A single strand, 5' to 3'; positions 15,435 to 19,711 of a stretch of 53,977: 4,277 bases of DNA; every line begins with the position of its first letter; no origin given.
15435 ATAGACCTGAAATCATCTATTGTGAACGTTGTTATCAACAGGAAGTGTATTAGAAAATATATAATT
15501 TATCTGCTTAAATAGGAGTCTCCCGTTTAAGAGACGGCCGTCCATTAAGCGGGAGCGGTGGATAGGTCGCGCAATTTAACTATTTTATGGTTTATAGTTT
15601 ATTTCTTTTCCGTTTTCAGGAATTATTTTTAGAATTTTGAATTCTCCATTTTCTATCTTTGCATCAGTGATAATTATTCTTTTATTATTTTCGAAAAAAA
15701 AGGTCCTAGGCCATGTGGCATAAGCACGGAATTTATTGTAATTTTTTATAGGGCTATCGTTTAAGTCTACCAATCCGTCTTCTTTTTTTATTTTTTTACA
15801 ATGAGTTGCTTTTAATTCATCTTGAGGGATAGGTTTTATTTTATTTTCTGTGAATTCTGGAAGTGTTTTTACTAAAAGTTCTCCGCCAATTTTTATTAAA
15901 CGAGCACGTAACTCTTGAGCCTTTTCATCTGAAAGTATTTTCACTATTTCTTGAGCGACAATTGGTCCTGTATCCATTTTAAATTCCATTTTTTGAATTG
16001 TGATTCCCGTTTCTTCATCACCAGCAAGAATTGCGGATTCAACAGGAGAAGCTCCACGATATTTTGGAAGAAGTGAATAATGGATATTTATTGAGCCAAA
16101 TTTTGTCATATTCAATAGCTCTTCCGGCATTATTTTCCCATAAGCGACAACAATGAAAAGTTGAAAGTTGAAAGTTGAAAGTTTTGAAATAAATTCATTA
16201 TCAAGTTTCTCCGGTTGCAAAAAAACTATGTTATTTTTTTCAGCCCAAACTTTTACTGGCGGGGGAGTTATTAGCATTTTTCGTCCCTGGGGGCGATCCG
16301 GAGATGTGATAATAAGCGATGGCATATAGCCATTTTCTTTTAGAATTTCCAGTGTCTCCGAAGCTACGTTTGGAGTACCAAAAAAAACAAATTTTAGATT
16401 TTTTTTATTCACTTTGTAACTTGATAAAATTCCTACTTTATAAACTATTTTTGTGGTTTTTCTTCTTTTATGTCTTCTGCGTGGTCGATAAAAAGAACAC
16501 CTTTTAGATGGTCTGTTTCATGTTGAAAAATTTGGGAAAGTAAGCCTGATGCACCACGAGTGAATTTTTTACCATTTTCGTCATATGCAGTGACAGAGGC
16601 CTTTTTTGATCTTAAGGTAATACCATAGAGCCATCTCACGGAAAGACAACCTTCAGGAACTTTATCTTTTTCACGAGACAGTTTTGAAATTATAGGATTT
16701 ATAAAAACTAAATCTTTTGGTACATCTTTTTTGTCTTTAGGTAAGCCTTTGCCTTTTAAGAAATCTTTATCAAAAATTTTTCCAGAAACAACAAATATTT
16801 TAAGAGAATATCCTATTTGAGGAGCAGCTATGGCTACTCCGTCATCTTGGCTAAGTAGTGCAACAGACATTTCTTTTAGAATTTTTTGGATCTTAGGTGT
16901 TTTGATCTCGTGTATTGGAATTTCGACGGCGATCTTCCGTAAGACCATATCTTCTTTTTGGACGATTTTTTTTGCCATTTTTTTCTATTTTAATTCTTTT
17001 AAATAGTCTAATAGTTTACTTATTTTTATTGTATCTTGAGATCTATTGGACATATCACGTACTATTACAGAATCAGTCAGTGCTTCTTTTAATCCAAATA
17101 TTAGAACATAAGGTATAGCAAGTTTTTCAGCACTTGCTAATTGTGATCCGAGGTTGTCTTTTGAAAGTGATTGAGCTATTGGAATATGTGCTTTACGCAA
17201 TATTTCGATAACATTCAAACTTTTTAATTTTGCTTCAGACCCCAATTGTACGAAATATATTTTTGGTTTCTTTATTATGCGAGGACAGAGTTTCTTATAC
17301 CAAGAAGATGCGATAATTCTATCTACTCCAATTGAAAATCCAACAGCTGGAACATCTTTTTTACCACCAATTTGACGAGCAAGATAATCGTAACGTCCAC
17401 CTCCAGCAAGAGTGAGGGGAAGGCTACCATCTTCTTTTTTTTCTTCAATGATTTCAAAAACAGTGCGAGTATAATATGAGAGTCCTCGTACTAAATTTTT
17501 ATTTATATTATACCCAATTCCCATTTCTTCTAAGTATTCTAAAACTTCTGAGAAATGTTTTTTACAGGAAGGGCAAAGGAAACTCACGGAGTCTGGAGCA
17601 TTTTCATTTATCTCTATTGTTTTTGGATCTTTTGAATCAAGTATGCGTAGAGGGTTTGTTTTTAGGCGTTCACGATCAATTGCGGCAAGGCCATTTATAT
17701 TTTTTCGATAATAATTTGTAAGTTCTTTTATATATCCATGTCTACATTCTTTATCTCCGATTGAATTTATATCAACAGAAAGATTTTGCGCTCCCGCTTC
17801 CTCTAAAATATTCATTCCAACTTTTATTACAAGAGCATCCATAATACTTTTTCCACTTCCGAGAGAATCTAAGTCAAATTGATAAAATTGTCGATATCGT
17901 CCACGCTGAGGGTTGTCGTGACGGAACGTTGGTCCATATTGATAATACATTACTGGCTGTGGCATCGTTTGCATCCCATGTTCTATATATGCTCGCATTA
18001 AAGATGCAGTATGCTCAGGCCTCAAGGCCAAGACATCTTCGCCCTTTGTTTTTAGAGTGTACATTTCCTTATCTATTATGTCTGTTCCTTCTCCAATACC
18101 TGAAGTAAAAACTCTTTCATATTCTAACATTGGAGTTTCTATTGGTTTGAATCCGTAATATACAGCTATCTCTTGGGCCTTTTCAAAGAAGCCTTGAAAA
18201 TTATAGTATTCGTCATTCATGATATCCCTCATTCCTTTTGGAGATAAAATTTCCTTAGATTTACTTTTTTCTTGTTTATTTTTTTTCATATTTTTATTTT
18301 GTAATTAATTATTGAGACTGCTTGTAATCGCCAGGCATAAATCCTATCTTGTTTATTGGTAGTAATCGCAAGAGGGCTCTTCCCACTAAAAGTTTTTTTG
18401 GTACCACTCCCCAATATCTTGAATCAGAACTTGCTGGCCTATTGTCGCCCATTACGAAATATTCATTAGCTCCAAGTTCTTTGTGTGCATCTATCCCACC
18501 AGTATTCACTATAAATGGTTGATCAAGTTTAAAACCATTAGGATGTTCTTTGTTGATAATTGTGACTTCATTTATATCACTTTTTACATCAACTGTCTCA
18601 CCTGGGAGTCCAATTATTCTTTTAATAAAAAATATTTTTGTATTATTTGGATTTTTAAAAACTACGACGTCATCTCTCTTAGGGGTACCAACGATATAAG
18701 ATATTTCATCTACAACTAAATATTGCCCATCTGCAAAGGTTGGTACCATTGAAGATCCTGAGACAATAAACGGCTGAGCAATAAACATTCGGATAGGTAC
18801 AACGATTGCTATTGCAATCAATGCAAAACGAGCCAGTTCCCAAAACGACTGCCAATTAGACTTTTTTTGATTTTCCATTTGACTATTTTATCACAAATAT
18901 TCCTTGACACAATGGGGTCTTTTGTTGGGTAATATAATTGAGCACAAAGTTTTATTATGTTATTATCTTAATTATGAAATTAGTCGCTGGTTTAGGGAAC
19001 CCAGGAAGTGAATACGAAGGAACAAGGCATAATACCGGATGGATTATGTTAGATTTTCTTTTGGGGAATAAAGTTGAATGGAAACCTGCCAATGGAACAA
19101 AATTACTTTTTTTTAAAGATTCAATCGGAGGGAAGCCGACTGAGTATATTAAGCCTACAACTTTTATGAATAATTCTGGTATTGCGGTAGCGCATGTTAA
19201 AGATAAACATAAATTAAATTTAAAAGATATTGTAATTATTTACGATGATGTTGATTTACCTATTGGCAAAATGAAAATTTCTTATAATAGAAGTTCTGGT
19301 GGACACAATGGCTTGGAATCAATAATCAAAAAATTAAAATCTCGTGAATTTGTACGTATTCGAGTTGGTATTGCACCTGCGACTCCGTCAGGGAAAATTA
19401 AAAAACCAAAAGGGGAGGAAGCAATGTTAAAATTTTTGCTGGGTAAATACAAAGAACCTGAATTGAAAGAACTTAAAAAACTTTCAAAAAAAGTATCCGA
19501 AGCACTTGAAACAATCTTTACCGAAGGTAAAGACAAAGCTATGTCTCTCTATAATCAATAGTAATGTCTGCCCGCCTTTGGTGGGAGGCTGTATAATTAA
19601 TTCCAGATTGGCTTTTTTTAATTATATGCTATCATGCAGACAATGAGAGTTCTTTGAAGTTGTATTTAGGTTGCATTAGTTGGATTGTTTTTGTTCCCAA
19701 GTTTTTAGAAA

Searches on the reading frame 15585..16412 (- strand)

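Call 60: search_protein_families(library=pfam, proteins=[window:15585-16412:-], max_evalue=0.0001)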
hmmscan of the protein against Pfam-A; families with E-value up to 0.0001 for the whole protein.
window:15585-16412:- (275 aa): 2 families
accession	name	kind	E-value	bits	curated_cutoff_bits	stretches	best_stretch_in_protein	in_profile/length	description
PF00551.24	Formyl_trans_N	-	2.5e-38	132.1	26.1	1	7-183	2-180/181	Formyl transferase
PF02911.23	Formyl_trans_C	-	2.3e-07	31.4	21.1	1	207-258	1-52/100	Formyl transferase, C-terminal domain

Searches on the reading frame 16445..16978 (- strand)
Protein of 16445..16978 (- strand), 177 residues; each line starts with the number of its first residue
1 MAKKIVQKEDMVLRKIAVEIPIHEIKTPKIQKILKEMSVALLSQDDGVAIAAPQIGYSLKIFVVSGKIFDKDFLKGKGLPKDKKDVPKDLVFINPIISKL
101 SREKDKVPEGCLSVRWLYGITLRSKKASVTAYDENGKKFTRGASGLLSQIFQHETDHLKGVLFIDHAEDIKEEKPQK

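Call 60: search_protein_families(library=pfam, proteins=[window:16445-16978:-], max_evalue=0.0001)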
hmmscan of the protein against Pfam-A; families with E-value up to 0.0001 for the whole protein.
window:16445-16978:- (177 aa): 1 family
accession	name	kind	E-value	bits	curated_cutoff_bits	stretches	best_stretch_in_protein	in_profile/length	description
PF01327.26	Pep_deformylase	-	1.7e-37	128.8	22.8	1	3-171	2-154/156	Polypeptide deformylase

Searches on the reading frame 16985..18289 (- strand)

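Call 60: search_protein_families(library=pfam, proteins=[window:16985-18289:-], max_evalue=0.0001)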
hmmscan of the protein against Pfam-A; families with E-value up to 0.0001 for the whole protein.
window:16985-18289:- (434 aa): 3 families
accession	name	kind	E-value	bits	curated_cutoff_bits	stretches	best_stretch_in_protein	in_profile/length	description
PF13393.11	tRNA-synt_His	-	4.3e-35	121.9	25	1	19-325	1-308/308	Histidyl-tRNA synthetase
PF00587.30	tRNA-synt_2b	-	8.1e-12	46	29.3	1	77-327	1-173/179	tRNA synthetase class II core domain (G, H, P, S and T)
PF03129.25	HGTP_anticodon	-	1.5e-11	44.7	21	1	349-433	7-94/94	Anticodon binding domain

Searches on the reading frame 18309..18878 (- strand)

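Call 60: search_protein_families(library=pfam, proteins=[window:18309-18878:-], max_evalue=0.0001)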
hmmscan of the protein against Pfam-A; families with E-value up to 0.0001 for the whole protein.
window:18309-18878:- (189 aa): 1 family
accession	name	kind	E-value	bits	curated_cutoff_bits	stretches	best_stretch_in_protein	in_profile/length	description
PF10502.14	Peptidase_S26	-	9e-43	146.6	22.9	1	13-171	2-166/168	Signal peptidase, peptidase S26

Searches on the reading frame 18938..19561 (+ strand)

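Call 60: search_protein_families(library=pfam, proteins=[window:18938-19561:+], max_evalue=0.0001)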
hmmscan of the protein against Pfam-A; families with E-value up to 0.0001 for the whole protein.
window:18938-19561:+ (207 aa): 1 family
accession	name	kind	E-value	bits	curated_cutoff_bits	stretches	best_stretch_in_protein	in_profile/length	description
PF01195.25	Pept_tRNA_hydro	-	3.5e-50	170.8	27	1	15-206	1-183/183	Peptidyl-tRNA hydrolase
